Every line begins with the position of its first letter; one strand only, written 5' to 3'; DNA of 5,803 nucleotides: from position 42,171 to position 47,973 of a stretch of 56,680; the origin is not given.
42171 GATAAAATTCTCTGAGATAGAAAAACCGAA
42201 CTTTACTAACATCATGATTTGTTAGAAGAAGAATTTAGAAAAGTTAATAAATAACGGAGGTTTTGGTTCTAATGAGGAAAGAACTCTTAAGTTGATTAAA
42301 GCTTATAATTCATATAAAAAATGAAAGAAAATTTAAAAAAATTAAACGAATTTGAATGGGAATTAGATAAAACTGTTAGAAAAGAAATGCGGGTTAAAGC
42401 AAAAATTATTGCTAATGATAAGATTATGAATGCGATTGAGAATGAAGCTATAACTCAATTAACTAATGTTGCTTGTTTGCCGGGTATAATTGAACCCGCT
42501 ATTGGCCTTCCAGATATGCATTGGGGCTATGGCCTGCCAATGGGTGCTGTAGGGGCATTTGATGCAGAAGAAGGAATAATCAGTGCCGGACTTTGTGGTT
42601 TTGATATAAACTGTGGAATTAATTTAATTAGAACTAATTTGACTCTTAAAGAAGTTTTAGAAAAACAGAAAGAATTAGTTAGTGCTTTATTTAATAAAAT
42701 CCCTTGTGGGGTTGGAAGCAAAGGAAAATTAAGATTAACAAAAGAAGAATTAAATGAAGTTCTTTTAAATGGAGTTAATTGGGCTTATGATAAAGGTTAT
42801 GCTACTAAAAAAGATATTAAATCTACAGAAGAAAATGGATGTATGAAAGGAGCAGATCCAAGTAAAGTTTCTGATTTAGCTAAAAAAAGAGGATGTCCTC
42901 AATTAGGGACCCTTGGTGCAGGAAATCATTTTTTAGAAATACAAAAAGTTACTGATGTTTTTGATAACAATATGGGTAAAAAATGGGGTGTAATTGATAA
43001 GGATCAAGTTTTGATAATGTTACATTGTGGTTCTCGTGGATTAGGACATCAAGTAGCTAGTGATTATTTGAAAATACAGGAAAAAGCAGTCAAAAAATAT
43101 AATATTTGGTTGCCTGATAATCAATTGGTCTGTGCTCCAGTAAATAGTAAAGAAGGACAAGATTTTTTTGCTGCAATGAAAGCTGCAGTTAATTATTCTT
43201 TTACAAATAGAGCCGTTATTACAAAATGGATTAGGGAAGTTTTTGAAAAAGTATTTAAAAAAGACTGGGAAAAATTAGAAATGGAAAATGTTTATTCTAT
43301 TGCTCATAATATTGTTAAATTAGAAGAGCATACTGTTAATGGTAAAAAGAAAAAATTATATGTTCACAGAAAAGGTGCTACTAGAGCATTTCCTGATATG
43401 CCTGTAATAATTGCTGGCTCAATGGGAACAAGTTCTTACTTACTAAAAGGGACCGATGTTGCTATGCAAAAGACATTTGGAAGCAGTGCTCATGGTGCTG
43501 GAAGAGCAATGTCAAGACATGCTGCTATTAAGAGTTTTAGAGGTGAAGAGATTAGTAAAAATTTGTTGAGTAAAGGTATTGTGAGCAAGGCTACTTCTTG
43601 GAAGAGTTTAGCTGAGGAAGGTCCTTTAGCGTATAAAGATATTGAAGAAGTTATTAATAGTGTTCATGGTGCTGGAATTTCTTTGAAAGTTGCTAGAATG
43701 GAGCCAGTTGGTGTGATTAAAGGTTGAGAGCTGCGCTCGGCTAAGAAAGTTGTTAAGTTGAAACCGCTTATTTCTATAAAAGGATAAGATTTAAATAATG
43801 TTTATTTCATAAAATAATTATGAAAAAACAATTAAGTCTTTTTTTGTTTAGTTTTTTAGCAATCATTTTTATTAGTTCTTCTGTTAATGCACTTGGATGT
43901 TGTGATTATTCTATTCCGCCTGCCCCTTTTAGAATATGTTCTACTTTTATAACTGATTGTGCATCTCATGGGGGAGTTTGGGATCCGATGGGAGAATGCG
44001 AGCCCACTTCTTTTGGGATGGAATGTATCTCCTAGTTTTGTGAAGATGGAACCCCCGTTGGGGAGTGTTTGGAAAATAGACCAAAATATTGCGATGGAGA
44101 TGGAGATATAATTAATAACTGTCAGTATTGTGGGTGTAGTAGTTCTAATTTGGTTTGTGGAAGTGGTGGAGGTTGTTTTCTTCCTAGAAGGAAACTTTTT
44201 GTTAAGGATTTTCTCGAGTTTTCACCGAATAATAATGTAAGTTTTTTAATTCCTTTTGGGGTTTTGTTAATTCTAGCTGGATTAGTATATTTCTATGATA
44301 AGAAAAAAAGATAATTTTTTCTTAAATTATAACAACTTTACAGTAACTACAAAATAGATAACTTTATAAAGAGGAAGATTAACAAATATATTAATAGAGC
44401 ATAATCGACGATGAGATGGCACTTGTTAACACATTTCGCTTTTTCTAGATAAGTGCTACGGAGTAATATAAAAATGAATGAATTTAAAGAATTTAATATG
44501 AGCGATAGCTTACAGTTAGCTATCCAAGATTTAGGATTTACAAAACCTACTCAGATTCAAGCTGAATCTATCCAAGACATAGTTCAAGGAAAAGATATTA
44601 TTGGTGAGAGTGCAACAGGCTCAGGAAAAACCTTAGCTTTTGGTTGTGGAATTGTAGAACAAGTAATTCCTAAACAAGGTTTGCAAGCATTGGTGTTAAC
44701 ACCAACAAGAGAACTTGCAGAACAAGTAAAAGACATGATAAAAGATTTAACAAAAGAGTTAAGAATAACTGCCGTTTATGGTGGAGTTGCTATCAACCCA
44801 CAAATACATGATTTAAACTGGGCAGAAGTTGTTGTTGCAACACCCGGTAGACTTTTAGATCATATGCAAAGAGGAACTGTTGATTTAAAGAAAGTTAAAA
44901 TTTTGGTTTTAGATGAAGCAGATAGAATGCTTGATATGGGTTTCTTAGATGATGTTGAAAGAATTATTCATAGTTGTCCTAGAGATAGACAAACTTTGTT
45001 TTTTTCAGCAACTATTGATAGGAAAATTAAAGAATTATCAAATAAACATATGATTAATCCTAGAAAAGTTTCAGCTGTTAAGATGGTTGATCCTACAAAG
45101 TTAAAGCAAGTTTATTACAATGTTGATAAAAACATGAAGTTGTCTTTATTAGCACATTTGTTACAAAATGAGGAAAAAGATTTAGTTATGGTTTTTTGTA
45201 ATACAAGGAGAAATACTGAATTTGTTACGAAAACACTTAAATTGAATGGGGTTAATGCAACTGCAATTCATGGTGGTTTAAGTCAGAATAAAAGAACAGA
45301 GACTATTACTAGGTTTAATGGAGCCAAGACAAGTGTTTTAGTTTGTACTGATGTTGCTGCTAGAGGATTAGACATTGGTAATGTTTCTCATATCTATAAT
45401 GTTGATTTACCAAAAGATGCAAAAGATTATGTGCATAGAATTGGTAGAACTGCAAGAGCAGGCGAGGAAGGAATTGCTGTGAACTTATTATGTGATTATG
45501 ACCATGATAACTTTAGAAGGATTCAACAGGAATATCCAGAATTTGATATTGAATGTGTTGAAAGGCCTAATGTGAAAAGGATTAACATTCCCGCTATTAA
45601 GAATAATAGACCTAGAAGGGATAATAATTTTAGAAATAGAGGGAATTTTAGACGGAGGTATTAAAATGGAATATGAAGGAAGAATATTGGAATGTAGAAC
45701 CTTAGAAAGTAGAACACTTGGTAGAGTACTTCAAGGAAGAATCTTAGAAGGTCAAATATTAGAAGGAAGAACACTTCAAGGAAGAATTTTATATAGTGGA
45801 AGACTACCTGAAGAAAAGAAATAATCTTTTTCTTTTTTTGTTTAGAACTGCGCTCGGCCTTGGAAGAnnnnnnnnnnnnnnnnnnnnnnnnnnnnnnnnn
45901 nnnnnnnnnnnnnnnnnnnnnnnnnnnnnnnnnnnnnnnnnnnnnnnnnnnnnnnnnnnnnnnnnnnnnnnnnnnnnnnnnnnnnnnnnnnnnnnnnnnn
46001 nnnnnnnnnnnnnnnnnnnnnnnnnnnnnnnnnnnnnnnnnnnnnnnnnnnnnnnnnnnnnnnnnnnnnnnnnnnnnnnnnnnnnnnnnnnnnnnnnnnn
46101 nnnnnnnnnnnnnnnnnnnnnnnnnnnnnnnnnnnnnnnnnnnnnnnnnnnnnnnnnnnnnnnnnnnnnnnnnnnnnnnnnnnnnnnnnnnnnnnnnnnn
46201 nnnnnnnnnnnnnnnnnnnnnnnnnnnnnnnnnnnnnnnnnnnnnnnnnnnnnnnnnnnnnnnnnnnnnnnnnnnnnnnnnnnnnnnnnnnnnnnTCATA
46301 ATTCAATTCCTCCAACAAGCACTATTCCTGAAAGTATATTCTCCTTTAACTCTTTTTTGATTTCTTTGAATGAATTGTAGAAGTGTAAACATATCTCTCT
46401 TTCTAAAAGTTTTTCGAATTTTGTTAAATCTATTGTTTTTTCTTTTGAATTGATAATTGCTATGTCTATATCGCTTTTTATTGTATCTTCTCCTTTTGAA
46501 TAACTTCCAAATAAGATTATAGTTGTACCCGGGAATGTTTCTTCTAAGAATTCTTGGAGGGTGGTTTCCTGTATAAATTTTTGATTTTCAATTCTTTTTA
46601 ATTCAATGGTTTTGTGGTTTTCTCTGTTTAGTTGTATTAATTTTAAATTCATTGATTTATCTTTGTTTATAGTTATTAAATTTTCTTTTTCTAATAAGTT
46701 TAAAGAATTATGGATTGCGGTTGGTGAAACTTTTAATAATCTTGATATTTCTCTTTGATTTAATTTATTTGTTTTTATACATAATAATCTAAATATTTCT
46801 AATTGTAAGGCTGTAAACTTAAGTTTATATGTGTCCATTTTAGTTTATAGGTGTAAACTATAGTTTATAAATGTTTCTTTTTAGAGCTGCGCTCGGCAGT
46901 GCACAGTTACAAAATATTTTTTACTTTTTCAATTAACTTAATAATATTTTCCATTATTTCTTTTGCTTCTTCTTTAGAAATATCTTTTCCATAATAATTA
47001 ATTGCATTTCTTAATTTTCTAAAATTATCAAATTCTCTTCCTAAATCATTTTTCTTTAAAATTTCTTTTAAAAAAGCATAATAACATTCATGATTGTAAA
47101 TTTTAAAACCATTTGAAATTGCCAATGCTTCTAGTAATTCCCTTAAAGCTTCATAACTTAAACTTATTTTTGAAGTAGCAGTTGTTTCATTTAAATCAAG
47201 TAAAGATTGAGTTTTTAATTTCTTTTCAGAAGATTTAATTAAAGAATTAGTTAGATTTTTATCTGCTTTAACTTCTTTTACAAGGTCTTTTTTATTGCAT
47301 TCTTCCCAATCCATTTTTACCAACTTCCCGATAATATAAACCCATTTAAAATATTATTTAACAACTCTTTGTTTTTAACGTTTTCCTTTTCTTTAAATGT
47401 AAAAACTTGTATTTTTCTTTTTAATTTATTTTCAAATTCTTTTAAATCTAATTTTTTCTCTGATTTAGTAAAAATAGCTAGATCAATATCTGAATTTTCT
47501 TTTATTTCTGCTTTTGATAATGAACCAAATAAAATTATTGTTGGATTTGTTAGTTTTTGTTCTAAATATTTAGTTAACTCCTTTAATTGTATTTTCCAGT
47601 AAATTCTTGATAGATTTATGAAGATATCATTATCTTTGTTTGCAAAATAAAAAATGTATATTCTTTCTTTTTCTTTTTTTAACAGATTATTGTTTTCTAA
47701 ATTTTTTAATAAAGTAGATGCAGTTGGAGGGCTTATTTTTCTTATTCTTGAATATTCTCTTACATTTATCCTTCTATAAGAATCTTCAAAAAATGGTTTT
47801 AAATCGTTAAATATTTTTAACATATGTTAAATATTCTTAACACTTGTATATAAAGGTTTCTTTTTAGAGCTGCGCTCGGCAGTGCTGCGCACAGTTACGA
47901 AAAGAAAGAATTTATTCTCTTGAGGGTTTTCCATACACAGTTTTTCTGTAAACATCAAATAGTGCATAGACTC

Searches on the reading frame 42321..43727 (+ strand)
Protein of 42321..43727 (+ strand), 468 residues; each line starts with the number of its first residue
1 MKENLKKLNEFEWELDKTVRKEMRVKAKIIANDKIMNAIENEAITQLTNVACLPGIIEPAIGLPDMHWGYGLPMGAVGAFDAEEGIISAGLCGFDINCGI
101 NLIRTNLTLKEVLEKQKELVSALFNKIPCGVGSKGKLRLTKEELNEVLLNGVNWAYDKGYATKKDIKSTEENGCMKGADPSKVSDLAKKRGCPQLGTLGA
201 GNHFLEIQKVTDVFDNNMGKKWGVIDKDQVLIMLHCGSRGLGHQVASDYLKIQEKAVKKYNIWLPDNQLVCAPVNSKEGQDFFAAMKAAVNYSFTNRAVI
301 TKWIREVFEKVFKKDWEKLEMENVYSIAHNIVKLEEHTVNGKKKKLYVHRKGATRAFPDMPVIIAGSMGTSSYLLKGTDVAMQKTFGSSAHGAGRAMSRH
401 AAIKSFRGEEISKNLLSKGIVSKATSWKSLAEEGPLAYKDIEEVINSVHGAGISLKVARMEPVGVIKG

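Call 61: search_protein_families(library=pfam, proteins=[window:42321-43727:+], max_evalue=0.001)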
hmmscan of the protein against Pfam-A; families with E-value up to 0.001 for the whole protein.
window:42321-43727:+ (468 aa): 1 family
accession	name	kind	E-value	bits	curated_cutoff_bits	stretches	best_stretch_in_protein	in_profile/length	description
PF01139.22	RtcB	-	2.8e-158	528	27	1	46-468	1-426/426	tRNA-splicing ligase RtcB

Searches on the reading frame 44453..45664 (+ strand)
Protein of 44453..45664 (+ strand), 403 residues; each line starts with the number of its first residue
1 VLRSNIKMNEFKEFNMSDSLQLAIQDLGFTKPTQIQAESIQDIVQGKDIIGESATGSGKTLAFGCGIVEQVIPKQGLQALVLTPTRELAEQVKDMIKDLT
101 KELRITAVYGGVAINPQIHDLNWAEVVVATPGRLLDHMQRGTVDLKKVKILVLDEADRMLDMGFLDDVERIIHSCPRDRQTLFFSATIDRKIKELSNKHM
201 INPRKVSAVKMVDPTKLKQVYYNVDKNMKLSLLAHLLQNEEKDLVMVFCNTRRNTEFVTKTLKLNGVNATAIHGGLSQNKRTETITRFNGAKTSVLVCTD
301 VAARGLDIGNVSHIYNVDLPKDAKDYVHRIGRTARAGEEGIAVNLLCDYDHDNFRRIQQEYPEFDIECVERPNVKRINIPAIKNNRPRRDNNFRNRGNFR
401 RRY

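Call 61: search_protein_families(library=pfam, proteins=[window:44453-45664:+], max_evalue=0.001)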
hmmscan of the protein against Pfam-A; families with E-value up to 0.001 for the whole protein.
window:44453-45664:+ (403 aa): 3 families
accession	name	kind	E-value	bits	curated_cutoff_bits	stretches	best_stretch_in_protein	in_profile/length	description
PF00270.35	DEAD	-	1.5e-47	161.8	26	1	33-195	1-167/167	DEAD/DEAH box helicase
PF00271.37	Helicase_C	-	1.1e-33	116.2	23.5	1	229-337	2-110/110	Helicase conserved C-terminal domain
PF04851.21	ResIII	-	5.9e-11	43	22.5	1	32-190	4-164/164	Type III restriction enzyme, res subunit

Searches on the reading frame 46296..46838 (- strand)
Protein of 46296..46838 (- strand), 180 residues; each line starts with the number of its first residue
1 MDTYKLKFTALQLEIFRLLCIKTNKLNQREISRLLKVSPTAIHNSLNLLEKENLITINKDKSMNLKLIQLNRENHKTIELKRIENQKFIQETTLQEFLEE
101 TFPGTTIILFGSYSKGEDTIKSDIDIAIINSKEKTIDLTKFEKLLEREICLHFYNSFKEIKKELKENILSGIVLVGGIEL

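Call 97: search_protein_families(library=pfam, proteins=[window:46296-46838:-], max_evalue=0.001)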
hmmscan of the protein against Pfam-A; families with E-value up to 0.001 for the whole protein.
window:46296-46838:- (180 aa): 7 families
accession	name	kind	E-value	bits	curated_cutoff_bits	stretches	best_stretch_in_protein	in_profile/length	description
PF01909.29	NTP_transf_2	-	4.4e-11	43.4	21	1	94-171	4-89/93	Nucleotidyltransferase domain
PF18765.7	Polbeta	-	4.5e-09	36.8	26.9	1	94-174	3-87/93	Polymerase beta, Nucleotidyltransferase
PF22600.2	MTPAP-like_central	-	7.1e-06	26.6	27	1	85-144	20-74/139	Poly(A) RNA polymerase, mitochondrial-like, central palm domain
PF00392.27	GntR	-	3.1e-05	24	27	0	25-61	23-60/64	Bacterial regulatory proteins, gntR family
PF12802.13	MarR_2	-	7e-05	23.3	27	1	12-57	7-52/61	MarR family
PF13412.12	HTH_24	-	0.00018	21.5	21.9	1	23-56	15-48/48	Winged helix-turn-helix DNA-binding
PF01022.26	HTH_5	-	0.00033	20.9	22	1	12-55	4-45/47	Bacterial regulatory protein, arsR family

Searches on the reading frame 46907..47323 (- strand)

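Call 97: search_protein_families(library=pfam, proteins=[window:46907-47323:-], max_evalue=0.001)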
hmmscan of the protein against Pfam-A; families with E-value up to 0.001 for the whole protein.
window:46907-47323:- (138 aa): 1 family
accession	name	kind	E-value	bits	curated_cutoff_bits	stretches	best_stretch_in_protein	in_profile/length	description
PF05168.19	HEPN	-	0.00044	20.8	22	1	28-136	4-116/117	HEPN domain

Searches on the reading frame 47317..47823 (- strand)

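Call 97: search_protein_families(library=pfam, proteins=[window:47317-47823:-], max_evalue=0.001)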
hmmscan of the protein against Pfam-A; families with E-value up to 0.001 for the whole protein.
window:47317-47823:- (168 aa): 3 families
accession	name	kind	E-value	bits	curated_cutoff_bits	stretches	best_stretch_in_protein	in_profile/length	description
PF18765.7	Polbeta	-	1.3e-09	38.5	26.9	1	82-154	2-80/93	Polymerase beta, Nucleotidyltransferase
PF01909.29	NTP_transf_2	-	6.8e-09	36.5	21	1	80-159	1-87/93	Nucleotidyltransferase domain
PF22600.2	MTPAP-like_central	-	9.3e-05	23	27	1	80-136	26-82/139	Poly(A) RNA polymerase, mitochondrial-like, central palm domain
